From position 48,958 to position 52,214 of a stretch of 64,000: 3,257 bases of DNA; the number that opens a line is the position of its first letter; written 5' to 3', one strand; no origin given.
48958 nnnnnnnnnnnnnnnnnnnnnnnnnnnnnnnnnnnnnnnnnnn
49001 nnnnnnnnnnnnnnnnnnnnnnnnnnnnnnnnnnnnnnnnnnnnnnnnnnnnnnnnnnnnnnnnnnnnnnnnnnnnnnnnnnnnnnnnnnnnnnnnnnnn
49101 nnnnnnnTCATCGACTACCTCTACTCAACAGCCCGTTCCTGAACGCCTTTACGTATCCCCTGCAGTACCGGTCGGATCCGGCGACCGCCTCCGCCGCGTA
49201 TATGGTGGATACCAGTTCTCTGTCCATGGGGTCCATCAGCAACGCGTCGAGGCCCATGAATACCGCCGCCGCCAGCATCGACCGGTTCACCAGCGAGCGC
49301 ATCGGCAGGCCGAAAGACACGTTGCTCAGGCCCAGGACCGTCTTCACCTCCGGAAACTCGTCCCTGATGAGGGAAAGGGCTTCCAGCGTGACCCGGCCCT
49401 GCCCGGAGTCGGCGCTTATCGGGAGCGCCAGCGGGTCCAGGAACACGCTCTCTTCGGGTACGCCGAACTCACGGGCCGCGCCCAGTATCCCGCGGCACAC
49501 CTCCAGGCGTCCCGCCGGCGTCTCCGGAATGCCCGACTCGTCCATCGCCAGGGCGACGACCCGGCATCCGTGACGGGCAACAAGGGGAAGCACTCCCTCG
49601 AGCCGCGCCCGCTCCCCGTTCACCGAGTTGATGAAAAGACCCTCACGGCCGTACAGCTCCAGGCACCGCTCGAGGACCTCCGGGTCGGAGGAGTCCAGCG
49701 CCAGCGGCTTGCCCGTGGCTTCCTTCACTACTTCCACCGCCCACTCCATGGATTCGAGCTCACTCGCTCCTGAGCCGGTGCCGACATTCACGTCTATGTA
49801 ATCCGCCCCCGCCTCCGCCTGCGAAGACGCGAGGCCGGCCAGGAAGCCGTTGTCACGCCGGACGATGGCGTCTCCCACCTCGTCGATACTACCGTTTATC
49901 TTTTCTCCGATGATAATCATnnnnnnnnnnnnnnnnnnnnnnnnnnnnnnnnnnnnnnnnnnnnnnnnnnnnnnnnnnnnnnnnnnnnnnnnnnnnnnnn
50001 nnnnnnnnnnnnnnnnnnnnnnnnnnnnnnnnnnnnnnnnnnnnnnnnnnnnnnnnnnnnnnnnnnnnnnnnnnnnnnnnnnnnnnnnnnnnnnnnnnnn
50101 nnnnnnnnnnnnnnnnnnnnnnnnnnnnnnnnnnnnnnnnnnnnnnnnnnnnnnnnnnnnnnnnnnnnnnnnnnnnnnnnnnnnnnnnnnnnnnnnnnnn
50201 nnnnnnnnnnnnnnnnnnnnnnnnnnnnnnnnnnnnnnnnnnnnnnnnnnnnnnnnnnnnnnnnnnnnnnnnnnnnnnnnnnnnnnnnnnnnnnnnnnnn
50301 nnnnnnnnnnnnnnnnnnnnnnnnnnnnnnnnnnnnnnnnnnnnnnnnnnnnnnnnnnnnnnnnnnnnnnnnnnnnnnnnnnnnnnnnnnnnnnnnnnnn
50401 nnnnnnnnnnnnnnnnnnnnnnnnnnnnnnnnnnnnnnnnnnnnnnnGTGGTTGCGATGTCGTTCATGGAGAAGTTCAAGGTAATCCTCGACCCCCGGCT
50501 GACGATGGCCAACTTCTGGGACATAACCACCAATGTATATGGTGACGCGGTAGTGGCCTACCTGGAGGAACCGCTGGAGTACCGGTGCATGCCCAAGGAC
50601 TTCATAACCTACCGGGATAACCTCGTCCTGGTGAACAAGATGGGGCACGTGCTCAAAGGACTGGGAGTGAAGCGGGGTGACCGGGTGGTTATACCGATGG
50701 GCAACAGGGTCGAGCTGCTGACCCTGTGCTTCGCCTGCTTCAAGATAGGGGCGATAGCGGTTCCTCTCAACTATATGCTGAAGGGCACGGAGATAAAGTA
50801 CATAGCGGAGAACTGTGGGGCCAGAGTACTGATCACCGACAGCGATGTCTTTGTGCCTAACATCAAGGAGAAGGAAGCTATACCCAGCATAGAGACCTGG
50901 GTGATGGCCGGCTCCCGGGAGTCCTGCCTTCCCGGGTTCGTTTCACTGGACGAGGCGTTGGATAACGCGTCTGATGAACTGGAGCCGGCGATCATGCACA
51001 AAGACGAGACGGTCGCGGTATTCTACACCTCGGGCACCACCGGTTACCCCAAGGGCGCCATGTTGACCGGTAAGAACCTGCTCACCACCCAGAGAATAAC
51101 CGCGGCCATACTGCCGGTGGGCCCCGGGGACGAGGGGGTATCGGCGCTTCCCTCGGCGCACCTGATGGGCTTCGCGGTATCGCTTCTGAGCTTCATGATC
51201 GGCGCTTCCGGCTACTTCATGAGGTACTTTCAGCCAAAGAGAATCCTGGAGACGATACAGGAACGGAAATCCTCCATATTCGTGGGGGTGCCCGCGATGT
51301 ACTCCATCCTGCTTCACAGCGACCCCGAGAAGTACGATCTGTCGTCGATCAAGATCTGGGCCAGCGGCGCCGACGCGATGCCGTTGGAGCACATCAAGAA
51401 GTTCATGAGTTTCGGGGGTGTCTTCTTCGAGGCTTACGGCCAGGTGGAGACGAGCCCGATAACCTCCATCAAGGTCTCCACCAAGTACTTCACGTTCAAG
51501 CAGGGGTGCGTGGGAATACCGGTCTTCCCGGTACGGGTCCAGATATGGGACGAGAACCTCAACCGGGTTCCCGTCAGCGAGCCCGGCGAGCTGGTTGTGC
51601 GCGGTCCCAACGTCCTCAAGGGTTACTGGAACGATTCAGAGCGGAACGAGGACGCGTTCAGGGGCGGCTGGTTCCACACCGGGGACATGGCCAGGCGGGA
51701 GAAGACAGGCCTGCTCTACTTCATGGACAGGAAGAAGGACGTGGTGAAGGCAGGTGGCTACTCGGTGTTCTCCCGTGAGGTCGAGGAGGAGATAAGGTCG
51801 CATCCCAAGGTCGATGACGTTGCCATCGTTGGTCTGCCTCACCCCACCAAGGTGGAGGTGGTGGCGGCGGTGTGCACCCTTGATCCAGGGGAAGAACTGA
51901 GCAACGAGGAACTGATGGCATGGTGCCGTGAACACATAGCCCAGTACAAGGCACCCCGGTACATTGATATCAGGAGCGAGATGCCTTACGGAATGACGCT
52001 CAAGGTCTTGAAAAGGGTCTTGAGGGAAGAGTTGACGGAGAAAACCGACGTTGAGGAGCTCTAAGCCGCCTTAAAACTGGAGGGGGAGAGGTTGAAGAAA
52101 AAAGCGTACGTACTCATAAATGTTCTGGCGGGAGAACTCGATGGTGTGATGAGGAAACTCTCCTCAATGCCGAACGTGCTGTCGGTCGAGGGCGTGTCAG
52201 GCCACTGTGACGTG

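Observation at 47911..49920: Stand-alone AcsE/MtrH-like pterin-binding methyltransferase in an operon with two paralogous 4-TM proteins, one carrying a zinc ribbon and a Pro-rich stalk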

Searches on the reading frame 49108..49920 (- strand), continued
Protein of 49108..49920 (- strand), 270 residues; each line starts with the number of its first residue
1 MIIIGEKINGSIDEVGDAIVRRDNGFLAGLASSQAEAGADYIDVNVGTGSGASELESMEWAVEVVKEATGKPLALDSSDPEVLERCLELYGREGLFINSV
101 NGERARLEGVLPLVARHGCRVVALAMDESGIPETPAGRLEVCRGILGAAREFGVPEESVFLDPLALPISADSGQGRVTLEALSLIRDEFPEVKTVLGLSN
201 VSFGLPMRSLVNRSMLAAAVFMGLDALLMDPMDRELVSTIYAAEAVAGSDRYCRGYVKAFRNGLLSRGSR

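Call 62: find_encoding_contigs(protein=P0243, flank=8000, max_places=1)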
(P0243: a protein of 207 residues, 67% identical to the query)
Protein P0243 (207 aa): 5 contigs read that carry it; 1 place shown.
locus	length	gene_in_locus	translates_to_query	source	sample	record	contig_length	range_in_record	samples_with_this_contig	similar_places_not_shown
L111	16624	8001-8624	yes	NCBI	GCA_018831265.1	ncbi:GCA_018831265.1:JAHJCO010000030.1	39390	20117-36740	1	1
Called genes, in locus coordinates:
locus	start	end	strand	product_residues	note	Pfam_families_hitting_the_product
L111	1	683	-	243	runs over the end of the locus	PF00005:ABC_tran, PF13304:AAA_21 (faint)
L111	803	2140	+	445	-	PF00890:FAD_binding_2 (weak), PF01134:GIDA (weak), PF01266:DAO (weak), PF01494:FAD_binding_3, PF03486:HI0933_like (weak), PF07992:Pyr_redox_2 (weak), PF12831:FAD_oxidored, PF13450:NAD_binding_8 (weak)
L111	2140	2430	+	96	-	PF05187:Fer4_ETF_QO, PF14697:Fer4_21 (faint), PF13187:Fer4_9 (weak), PF12797:Fer4_2 (faint), PF13237:Fer4_10 (faint), PF12838:Fer4_7 (weak), PF25160:LdpA_Fe-S-bd (weak), PF00037:Fer4 (weak)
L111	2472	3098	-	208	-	-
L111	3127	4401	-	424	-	PF03435:Sacchrp_dh_NADP, PF16653:Sacchrp_dh_C (weak)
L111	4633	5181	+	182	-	PF08327:AHSA1 (weak)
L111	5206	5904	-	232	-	PF04234:CopC, PF13473:Cupredoxin_1 (weak), PF00127:Copper-bind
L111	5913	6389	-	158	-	PF04234:CopC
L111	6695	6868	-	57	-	-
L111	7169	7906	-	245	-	PF01925:TauE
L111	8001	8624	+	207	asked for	PF02607:B12-binding_2, PF02310:B12-binding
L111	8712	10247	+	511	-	PF25653:HMG-CoA_red_N, PF01208:URO-D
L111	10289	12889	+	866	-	PF02901:PFL-like, PF01228:Gly_radical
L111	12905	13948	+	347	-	PF01370:Epimerase, PF04321:RmlD_sub_bind (weak), PF01073:3Beta_HSD, PF13460:NAD_binding_10, PF16363:GDP_Man_Dehyd, PF07993:NAD_binding_4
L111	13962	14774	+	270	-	PF00106:adh_short, PF08659:KR, PF13561:adh_short_C2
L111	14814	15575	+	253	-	PF06314:ADC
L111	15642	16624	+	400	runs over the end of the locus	PF02771:Acyl-CoA_dh_N, PF02770:Acyl-CoA_dh_M, PF00441:Acyl-CoA_dh_1, PF08028:Acyl-CoA_dh_2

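Call 63: find_encoding_contigs(protein=P0281, flank=8000, max_places=1)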
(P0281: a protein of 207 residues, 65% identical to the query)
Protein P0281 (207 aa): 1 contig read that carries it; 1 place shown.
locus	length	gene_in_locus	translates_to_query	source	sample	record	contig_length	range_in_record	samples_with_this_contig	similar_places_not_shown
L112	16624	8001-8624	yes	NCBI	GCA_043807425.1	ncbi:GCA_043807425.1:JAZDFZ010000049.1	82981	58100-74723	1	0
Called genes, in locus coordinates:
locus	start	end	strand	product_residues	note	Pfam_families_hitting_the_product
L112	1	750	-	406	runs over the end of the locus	PF01458:SUFBD_core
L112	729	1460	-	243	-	PF00005:ABC_tran, PF13304:AAA_21 (faint)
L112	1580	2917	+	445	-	PF00890:FAD_binding_2 (weak), PF01134:GIDA (weak), PF01266:DAO (weak), PF01494:FAD_binding_3, PF03486:HI0933_like (weak), PF07992:Pyr_redox_2 (weak), PF12831:FAD_oxidored, PF13450:NAD_binding_8 (weak)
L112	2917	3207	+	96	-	PF05187:Fer4_ETF_QO, PF12838:Fer4_7 (faint), PF14697:Fer4_21 (faint), PF12797:Fer4_2 (faint), PF13237:Fer4_10 (weak), PF13187:Fer4_9 (weak), PF25160:LdpA_Fe-S-bd (weak)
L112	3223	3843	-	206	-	-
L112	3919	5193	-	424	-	PF03435:Sacchrp_dh_NADP, PF16653:Sacchrp_dh_C (weak)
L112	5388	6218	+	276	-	PF01209:Ubie_methyltran, PF13489:Methyltransf_23, PF01135:PCMT (weak), PF06325:PrmA, PF13847:Methyltransf_31, PF08241:Methyltransf_11, PF08242:Methyltransf_12, PF13649:Methyltransf_25, +2 more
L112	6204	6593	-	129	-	-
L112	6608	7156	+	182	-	-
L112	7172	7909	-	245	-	PF01925:TauE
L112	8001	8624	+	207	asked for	PF02607:B12-binding_2, PF02310:B12-binding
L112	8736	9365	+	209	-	PF00440:TetR_N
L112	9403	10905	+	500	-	PF25653:HMG-CoA_red_N, PF01208:URO-D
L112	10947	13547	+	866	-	PF02901:PFL-like, PF01228:Gly_radical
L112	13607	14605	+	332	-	PF01073:3Beta_HSD, PF01370:Epimerase, PF04321:RmlD_sub_bind (weak), PF13460:NAD_binding_10, PF16363:GDP_Man_Dehyd, PF07993:NAD_binding_4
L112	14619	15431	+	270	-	PF00106:adh_short, PF08659:KR, PF13561:adh_short_C2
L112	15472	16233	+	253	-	PF06314:ADC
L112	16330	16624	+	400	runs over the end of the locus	PF02771:Acyl-CoA_dh_N, PF02770:Acyl-CoA_dh_M, PF00441:Acyl-CoA_dh_1, PF08028:Acyl-CoA_dh_2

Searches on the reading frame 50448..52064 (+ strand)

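Call 3: search_protein_families(library=pfam, proteins=[window:50448-52064:+], max_evalue=0.01)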
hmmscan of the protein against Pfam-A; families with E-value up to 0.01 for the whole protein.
window:50448-52064:+ (538 aa): 2 families
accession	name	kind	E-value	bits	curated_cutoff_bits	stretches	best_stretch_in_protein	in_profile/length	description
PF00501.34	AMP-binding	-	9.1e-78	262.2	29.9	1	51-394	20-384/384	AMP-binding enzyme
PF13193.12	AMP-binding_C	-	2.2e-15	57.8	24.5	1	444-513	1-70/76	AMP-binding enzyme C-terminal domain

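Call 4: search_protein_families(library=ncbifam, proteins=[window:50448-52064:+], max_evalue=0.01)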
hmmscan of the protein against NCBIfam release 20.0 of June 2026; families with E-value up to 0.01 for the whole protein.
window:50448-52064:+ (538 aa): 106 families (the best 25 are shown)
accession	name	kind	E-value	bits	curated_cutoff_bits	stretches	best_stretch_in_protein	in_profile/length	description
NF004837.0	PRK06187.1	subfamily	1.3e-122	409.8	476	1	50-533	31-526/531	long-chain-fatty-acid--CoA ligase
NF006182.0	PRK08316.1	subfamily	6.9e-108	361.4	663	1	53-532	37-520/523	fatty acyl-CoA synthetase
NF004114.0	PRK05605.1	equivalog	6.2e-87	292.2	766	2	178-533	213-573/575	long-chain-fatty-acid--CoA ligase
NF005307.0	PRK06839.1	equivalog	7.5e-87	292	748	1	51-530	26-494/496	o-succinylbenzoate--CoA ligase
NF005702.0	PRK07514.1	subfamily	6.1e-86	288.8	558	1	50-530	27-501/506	malonyl-CoA synthase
NF005857.1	PRK07786.1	exception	1.1e-83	281.6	733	1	53-528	35-511/513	fatty-acid--CoA ligase FadD5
NF052269.1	Staph_lig_FadD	equivalog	3.7e-82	276.3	650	1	54-533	29-497/499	long-chain-fatty-acid--CoA ligase FadD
NF004808.0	PRK06155.1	equivalog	1.9e-81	274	722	1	52-528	46-521/542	ATP-dependent acyl-CoA ligase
NF005676.0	PRK07470.1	equivalog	1.5e-79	268.1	774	1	55-536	48-536/544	acyl-CoA synthetase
NF009233.0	PRK12583.1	subfamily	3.9e-79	266.5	832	1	53-531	46-552/558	fatty acid CoA ligase family protein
NF006181.0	PRK08314.1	subfamily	8.6e-79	265.2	705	1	53-533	50-558/563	long-chain-fatty-acid--CoA ligase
NF005220.0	PRK06710.1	equivalog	9.5e-75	251.8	1116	2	187-536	207-560/563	long-chain-fatty-acid--CoA ligase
NF005801.1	PRK07656.1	equivalog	1.1e-74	251.9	657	1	61-526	35-500/500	FadD3 family acyl-CoA ligase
NF004797.0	PRK06145.1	equivalog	6.1e-72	242.6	850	1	53-530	28-496/499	acyl-CoA synthetase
NF002966.0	PRK03640.1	equivalog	2e-71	241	556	1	53-531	28-482/483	o-succinylbenzoate--CoA ligase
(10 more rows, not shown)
